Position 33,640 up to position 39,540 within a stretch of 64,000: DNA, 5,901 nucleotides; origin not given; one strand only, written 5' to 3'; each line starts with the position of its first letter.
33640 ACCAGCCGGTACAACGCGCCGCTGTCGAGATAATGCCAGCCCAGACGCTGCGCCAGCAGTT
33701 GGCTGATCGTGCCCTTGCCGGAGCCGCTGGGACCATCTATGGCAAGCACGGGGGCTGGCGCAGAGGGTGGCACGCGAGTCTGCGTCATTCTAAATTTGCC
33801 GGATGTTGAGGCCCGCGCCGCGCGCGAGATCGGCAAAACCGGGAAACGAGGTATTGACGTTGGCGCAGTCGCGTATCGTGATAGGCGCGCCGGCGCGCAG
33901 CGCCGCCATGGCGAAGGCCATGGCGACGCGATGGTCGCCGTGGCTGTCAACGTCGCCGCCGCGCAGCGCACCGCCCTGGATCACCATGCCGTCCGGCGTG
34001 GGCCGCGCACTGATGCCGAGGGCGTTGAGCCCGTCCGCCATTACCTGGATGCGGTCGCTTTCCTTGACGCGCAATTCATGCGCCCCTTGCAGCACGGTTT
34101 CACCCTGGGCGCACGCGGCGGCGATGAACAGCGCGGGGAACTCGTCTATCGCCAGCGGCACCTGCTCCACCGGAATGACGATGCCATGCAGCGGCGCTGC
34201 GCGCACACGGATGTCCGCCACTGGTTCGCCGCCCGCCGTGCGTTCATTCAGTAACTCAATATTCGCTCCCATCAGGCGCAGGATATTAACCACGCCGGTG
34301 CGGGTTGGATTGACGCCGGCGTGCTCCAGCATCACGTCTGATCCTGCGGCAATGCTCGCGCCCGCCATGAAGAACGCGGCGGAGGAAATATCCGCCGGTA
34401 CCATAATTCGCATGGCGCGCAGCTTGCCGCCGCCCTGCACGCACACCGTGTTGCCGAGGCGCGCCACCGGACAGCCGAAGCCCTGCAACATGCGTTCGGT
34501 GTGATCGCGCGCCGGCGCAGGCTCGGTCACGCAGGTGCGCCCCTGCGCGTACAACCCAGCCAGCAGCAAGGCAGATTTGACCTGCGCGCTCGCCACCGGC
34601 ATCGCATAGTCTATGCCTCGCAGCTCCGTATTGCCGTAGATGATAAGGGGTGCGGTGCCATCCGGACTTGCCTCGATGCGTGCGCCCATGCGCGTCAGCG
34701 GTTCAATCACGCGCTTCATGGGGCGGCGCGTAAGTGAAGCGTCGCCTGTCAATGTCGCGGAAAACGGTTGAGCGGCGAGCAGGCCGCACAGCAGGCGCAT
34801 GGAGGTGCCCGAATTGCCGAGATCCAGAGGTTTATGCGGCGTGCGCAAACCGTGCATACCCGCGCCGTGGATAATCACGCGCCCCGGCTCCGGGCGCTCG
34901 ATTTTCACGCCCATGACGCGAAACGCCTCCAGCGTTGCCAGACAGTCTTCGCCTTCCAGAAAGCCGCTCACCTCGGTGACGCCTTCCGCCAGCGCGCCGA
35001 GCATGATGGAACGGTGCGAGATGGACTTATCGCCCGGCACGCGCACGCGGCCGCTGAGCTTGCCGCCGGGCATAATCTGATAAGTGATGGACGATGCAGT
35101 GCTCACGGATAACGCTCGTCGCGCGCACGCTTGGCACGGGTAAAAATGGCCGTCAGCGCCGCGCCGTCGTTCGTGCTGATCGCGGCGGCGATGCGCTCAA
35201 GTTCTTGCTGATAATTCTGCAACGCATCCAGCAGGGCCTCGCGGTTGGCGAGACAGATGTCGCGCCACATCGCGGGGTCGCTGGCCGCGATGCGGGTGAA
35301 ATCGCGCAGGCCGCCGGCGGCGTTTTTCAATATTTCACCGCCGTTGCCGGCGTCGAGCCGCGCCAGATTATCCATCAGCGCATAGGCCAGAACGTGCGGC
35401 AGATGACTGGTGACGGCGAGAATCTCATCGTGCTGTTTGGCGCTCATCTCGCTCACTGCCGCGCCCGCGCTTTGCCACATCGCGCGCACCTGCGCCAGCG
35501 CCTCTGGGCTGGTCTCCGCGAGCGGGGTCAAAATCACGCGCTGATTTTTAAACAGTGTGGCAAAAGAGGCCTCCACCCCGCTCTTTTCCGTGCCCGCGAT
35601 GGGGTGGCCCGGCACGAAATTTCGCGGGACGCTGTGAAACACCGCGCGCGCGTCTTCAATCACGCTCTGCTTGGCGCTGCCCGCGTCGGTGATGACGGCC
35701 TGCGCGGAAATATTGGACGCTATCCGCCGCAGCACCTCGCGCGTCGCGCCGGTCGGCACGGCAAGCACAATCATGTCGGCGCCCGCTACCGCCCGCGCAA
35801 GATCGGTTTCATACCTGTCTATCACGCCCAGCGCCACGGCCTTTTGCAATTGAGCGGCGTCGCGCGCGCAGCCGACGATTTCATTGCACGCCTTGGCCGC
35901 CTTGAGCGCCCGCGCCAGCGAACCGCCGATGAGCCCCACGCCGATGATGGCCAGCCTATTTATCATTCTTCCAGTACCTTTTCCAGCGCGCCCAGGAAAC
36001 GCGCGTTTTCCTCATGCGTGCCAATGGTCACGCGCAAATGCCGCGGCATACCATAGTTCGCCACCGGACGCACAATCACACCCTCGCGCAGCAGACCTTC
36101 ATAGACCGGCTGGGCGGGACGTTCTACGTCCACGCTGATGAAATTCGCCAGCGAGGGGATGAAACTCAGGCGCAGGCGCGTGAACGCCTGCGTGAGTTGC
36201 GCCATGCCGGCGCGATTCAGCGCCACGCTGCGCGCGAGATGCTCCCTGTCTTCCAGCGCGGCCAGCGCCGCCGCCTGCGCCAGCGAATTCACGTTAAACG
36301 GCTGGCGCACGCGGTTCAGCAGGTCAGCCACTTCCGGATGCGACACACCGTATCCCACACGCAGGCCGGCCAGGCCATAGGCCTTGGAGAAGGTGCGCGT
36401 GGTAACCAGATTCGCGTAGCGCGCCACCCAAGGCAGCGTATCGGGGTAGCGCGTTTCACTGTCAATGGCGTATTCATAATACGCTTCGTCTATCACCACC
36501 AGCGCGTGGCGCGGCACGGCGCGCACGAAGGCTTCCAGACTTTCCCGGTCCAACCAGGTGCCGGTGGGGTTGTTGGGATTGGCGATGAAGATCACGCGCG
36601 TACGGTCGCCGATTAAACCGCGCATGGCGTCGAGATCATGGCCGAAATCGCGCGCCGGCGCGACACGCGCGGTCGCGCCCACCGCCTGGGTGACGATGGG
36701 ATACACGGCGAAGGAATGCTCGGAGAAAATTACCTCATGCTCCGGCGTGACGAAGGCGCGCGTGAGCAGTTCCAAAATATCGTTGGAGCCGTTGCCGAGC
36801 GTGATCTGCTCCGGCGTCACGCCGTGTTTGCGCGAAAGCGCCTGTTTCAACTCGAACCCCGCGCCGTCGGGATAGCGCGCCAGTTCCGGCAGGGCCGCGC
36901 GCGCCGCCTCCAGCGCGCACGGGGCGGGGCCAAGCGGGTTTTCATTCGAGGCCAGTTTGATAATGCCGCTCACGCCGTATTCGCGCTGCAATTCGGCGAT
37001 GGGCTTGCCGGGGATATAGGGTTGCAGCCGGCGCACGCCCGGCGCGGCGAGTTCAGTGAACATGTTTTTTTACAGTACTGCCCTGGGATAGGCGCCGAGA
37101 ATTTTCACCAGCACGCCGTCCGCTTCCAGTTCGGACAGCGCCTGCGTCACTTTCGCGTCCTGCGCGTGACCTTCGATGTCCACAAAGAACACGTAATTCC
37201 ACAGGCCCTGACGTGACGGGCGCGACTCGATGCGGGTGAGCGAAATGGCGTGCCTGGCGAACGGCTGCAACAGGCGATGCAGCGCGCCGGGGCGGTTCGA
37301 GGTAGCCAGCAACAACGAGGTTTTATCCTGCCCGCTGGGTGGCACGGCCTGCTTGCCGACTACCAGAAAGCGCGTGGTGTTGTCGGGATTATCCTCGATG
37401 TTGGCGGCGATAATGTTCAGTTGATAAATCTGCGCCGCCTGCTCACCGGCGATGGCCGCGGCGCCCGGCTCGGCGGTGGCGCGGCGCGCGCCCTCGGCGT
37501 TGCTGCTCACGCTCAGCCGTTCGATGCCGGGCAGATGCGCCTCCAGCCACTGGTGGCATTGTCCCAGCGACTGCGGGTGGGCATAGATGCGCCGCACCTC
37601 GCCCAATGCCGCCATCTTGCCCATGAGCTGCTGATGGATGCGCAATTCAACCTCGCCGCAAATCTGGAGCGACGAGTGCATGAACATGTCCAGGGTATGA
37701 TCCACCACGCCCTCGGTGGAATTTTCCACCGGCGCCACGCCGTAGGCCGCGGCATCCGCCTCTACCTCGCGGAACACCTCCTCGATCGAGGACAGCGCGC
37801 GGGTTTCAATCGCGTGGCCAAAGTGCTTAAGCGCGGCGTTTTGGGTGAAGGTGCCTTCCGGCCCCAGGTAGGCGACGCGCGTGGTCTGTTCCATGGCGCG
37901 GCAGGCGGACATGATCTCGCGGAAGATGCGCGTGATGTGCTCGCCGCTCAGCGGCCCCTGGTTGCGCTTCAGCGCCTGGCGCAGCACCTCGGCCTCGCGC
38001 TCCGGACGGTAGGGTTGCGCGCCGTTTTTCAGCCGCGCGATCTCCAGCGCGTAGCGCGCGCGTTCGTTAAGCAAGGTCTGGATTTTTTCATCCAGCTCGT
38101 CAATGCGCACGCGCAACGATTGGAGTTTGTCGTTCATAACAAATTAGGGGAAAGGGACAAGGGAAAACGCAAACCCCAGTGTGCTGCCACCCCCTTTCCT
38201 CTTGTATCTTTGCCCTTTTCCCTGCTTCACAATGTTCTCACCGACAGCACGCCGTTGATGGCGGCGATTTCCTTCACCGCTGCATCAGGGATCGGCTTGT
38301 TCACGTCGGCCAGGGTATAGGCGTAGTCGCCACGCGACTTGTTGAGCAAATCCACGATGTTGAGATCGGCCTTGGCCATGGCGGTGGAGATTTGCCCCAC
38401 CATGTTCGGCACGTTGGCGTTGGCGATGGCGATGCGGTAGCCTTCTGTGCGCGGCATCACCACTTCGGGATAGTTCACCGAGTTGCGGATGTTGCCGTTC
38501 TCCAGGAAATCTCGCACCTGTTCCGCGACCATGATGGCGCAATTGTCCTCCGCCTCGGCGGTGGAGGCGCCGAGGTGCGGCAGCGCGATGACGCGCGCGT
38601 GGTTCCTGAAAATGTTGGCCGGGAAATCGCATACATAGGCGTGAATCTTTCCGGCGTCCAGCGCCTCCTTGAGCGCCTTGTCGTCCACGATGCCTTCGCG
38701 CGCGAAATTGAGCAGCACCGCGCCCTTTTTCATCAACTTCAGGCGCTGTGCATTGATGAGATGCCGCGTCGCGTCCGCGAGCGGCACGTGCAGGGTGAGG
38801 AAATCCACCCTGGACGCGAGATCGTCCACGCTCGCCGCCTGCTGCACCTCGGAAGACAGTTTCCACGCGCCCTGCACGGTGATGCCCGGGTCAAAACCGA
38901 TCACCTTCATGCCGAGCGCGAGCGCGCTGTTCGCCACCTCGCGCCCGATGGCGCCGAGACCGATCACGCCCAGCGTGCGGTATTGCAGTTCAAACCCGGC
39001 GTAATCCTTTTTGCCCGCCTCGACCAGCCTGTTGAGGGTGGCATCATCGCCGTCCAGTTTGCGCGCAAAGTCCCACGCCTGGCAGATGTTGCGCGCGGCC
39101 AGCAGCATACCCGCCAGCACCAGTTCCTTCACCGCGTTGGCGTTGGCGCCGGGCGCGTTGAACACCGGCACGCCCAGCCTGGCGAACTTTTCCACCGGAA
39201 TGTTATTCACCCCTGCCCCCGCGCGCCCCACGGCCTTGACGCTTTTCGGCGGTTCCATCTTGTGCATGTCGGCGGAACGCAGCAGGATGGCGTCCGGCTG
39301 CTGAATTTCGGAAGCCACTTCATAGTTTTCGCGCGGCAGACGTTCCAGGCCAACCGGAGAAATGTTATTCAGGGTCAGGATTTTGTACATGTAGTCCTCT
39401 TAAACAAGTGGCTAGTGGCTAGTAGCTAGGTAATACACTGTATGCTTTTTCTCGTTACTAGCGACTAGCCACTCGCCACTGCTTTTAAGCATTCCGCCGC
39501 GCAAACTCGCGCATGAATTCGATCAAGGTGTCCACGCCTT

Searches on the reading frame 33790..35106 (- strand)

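Call 42: search_protein_families(library=pfam, proteins=[window:33790-35106:-], max_evalue=0.00001)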
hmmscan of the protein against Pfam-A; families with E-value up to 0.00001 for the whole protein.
window:33790-35106:- (438 aa): 1 family
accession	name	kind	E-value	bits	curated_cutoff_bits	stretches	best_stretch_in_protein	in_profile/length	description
PF00275.25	EPSP_synthase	-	4.5e-119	398.3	22.8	1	13-426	3-415/417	EPSP synthase (3-phosphoshikimate 1-carboxyvinyltransferase)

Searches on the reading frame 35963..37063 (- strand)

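Call 42: search_protein_families(library=pfam, proteins=[window:35963-37063:-], max_evalue=0.00001)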
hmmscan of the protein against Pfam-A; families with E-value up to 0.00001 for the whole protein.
window:35963-37063:- (366 aa): 1 family
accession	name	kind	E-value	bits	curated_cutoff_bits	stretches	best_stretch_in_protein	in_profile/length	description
PF00155.27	Aminotran_1_2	-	4.7e-65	220.6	19.7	1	34-360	3-361/361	Aminotransferase class I and II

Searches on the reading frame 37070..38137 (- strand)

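Call 42: search_protein_families(library=pfam, proteins=[window:37070-38137:-], max_evalue=0.00001)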
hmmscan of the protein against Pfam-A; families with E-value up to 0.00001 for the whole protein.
window:37070-38137:- (355 aa): 3 families
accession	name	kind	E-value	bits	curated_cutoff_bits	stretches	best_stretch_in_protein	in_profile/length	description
PF00800.23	PDT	-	2.4e-65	220.2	25.2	1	88-263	1-179/181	Prephenate dehydratase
PF01817.26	CM_2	-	2.1e-22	79.6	27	1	8-84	1-80/80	Chorismate mutase type II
PF01842.31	ACT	-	2e-14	53.5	27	1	280-338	8-65/66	ACT domain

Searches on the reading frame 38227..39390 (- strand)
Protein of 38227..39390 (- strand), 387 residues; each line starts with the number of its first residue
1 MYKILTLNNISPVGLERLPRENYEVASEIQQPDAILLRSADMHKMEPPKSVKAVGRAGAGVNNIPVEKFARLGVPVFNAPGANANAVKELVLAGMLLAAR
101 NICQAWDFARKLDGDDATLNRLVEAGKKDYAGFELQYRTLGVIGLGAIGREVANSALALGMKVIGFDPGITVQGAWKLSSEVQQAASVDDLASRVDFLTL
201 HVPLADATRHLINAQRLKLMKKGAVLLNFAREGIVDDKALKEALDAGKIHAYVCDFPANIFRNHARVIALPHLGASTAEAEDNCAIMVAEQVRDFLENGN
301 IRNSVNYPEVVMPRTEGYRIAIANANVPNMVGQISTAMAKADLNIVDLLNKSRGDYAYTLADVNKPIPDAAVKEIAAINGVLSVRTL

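Call 42: search_protein_families(library=pfam, proteins=[window:38227-39390:-], max_evalue=0.00001)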
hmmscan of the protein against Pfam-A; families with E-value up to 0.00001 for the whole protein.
window:38227-39390:- (387 aa): 3 families
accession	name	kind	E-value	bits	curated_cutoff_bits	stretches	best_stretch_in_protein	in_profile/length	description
PF02826.25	2-Hacid_dh_C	-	5.1e-40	137.2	25.1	1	95-274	4-178/178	D-isomer specific 2-hydroxyacid dehydrogenase, NAD binding domain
PF00389.36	2-Hacid_dh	-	1.2e-19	70.8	24.6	1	21-306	29-134/134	D-isomer specific 2-hydroxyacid dehydrogenase, catalytic domain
PF03446.21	NAD_binding_2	-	1.4e-07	32.1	21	1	140-250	2-113/161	NAD binding domain of 6-phosphogluconate dehydrogenase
